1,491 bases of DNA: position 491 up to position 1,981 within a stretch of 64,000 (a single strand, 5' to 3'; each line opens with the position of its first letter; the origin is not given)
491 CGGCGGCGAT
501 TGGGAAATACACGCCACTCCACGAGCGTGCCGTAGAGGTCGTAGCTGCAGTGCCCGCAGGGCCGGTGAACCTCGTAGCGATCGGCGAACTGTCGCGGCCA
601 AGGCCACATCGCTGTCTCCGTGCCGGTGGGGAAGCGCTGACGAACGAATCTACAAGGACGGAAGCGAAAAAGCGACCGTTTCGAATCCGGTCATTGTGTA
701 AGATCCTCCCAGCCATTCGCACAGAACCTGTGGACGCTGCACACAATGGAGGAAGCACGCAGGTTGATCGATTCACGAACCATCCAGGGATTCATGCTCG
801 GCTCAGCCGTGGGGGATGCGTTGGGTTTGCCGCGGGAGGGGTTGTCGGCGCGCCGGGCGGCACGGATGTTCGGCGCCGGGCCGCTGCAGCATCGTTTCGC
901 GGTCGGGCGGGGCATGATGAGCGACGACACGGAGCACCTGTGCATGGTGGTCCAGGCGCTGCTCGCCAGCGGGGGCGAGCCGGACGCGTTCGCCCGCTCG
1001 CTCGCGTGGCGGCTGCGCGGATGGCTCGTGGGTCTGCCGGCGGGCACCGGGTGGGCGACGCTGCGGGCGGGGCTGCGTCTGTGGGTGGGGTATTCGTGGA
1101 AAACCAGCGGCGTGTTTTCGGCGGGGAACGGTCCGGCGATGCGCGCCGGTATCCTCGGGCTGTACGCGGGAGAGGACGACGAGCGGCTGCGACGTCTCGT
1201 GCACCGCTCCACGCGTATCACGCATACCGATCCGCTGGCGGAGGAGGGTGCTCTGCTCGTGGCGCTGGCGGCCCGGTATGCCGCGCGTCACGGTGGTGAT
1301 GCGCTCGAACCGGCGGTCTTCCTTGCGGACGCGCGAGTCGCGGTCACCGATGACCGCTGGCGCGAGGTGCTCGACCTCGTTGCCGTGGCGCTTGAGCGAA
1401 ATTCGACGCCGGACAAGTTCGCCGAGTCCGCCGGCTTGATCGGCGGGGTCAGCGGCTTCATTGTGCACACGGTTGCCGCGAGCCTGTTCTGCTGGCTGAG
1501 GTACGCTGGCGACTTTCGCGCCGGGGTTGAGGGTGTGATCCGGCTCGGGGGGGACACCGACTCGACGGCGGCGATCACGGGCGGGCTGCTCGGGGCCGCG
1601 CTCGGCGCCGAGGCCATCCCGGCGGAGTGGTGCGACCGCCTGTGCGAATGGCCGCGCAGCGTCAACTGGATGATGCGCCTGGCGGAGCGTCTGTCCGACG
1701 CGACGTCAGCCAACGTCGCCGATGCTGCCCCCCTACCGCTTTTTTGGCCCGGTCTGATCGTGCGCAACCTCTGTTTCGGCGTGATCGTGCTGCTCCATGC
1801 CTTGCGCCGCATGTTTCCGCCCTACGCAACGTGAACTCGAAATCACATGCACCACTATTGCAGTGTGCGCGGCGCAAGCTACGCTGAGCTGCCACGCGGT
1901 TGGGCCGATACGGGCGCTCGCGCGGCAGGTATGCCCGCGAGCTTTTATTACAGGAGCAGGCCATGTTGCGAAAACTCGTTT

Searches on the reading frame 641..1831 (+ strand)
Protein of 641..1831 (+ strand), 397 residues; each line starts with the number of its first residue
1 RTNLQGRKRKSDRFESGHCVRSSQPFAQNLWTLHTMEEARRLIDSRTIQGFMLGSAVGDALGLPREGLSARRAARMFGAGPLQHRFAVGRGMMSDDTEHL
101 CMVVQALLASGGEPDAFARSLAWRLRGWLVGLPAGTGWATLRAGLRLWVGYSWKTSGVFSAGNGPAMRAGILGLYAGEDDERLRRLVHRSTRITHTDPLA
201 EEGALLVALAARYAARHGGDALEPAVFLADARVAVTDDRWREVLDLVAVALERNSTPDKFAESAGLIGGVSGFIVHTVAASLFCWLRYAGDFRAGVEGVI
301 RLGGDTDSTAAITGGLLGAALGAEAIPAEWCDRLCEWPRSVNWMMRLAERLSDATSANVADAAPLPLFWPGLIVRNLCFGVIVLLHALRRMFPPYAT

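Call 41: search_protein_families(library=pfam, proteins=[window:641-1831:+], max_evalue=0.001)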
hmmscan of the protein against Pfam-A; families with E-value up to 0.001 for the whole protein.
window:641-1831:+ (397 aa): 1 family
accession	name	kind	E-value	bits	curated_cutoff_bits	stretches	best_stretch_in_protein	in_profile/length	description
PF03747.19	ADP_ribosyl_GH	-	1.7e-61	208.8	26.2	1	50-329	1-287/287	ADP-ribosylglycohydrolase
